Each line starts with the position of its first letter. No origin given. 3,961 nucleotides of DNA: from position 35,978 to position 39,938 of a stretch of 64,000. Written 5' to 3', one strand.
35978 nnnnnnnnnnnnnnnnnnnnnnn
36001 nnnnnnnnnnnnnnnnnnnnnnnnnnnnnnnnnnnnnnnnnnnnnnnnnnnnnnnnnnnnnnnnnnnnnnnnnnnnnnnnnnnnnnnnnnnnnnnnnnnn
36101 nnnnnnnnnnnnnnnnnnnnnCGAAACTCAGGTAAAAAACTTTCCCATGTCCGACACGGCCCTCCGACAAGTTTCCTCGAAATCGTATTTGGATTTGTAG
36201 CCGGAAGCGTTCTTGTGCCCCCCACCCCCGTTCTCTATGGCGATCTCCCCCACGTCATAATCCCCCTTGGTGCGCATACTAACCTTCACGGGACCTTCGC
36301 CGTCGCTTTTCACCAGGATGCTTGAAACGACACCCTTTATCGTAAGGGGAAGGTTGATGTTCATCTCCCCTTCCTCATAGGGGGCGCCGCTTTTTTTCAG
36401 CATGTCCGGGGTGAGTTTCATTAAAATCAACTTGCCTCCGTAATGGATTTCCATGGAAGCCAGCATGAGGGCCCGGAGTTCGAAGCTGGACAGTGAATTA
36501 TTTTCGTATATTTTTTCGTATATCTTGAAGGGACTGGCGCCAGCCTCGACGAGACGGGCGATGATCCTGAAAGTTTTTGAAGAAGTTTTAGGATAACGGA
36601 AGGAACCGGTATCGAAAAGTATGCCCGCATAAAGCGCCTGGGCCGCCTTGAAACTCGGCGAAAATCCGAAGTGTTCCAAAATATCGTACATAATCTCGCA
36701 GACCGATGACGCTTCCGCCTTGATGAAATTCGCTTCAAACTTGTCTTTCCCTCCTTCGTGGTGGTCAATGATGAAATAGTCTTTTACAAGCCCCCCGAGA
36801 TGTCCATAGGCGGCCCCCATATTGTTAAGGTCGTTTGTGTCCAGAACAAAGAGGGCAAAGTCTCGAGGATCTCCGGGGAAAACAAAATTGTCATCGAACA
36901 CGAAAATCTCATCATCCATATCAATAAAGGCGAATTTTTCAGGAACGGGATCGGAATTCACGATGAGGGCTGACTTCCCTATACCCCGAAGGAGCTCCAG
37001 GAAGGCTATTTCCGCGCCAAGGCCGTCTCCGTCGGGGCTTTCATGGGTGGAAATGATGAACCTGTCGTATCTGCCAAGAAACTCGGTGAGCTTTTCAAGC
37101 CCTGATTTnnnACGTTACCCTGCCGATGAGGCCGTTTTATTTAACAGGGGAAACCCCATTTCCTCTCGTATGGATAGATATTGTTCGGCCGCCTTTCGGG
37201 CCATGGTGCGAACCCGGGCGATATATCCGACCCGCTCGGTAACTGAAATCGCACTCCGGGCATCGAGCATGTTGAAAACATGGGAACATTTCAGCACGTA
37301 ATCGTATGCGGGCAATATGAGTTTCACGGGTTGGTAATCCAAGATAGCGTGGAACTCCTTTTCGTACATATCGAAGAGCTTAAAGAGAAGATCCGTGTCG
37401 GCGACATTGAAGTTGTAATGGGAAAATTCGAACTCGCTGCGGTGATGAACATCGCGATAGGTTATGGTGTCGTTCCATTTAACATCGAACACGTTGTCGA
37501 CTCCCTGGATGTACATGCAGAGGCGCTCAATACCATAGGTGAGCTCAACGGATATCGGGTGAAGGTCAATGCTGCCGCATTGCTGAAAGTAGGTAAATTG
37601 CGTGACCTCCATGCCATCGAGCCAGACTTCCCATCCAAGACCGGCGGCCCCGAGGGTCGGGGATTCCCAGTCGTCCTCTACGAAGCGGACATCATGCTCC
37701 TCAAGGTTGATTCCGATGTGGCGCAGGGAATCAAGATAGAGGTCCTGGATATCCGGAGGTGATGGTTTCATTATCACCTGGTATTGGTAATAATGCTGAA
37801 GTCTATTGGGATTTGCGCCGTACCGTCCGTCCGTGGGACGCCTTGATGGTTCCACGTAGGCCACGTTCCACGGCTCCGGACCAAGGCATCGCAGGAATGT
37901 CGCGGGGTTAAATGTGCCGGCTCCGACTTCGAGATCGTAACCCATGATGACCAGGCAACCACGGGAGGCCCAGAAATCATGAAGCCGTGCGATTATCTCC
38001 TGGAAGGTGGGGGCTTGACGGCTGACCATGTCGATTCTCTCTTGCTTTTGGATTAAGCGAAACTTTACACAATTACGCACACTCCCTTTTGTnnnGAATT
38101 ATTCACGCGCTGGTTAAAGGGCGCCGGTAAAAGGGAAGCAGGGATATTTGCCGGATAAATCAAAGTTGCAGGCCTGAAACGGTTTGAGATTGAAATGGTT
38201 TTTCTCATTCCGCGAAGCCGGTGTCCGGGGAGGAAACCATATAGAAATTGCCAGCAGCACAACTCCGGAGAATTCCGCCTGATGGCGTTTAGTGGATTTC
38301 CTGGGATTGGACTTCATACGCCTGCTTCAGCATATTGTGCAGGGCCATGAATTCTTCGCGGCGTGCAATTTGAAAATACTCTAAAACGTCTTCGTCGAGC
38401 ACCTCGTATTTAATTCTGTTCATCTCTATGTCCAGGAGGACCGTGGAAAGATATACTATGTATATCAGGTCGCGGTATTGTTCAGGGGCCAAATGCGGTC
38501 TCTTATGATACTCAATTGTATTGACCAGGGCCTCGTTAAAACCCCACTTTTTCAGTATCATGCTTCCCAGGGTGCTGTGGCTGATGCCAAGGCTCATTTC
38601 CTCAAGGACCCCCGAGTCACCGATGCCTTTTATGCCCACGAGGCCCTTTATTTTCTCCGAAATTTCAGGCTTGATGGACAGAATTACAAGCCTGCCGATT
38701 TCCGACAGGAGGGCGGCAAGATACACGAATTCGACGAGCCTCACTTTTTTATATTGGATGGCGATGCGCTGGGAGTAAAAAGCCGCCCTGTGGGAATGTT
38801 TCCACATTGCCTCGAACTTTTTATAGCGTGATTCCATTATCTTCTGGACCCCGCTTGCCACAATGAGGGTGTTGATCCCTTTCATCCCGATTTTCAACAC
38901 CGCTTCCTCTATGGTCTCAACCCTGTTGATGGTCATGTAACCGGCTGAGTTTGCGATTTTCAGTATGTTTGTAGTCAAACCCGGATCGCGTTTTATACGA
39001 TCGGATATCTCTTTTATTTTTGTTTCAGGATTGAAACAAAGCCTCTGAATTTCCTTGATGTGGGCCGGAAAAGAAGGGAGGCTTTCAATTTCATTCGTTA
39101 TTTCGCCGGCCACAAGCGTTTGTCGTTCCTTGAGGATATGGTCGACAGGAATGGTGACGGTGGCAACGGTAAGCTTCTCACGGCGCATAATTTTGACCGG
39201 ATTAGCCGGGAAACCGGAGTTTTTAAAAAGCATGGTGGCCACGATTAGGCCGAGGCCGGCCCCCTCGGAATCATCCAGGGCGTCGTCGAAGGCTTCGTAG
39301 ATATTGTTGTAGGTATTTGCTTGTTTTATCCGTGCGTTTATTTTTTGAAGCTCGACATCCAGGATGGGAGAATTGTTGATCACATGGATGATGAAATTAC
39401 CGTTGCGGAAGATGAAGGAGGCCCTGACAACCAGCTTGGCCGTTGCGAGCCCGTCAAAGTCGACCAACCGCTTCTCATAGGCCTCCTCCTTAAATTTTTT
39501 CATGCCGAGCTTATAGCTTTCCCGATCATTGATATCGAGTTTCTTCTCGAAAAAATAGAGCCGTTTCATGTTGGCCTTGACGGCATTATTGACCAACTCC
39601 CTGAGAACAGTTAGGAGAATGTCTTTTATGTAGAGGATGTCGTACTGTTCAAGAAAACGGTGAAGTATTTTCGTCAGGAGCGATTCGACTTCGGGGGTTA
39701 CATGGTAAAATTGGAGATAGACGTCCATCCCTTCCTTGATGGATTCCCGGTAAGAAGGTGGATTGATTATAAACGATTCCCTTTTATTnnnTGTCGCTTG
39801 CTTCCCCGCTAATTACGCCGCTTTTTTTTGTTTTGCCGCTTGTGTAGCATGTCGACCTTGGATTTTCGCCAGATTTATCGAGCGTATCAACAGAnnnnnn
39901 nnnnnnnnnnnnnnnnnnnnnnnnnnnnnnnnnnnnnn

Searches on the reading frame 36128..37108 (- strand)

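Call 24: search_protein_families(library=pfam, proteins=[window:36128-37108:-], max_evalue=1)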
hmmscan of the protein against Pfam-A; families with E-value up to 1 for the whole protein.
window:36128-37108:- (326 aa): 2 families
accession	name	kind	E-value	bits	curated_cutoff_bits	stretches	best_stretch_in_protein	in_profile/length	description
PF01368.27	DHH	-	4.3e-13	50.1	28.1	1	17-163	2-125/125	DHH family, N-terminal domain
PF02272.25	DHHA1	-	7.4e-08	33.2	25.9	1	256-311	27-86/102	DHHA1 domain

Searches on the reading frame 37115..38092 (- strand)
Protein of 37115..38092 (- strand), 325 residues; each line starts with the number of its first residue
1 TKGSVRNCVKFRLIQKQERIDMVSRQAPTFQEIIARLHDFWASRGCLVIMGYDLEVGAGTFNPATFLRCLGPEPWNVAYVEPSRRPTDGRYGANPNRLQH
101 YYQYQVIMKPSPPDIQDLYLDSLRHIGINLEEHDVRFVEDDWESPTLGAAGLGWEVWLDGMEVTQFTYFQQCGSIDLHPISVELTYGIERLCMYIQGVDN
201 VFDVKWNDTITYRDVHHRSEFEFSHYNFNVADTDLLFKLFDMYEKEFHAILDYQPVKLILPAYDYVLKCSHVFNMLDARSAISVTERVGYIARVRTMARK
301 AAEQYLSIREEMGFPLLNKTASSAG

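Call 24: search_protein_families(library=pfam, proteins=[window:37115-38092:-], max_evalue=1)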
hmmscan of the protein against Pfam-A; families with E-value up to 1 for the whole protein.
window:37115-38092:- (325 aa): 1 family
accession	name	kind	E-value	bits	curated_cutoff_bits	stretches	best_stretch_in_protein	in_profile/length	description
PF02091.20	tRNA-synt_2e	-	3.9e-146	486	27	1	30-309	1-277/278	Glycyl-tRNA synthetase alpha subunit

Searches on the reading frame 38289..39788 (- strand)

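Call 24: search_protein_families(library=pfam, proteins=[window:38289-39788:-], max_evalue=1)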
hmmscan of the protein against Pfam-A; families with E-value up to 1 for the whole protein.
window:38289-39788:- (499 aa): 2 families
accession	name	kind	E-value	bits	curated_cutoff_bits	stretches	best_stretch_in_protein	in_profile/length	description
PF08668.18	HDOD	-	9.8e-48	162.7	22.9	1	237-431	1-196/196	HDOD domain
PF02518.31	HATPase_c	-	0.0065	17.3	26.4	1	57-192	5-88/111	Histidine kinase-, DNA gyrase B-, and HSP90-like ATPase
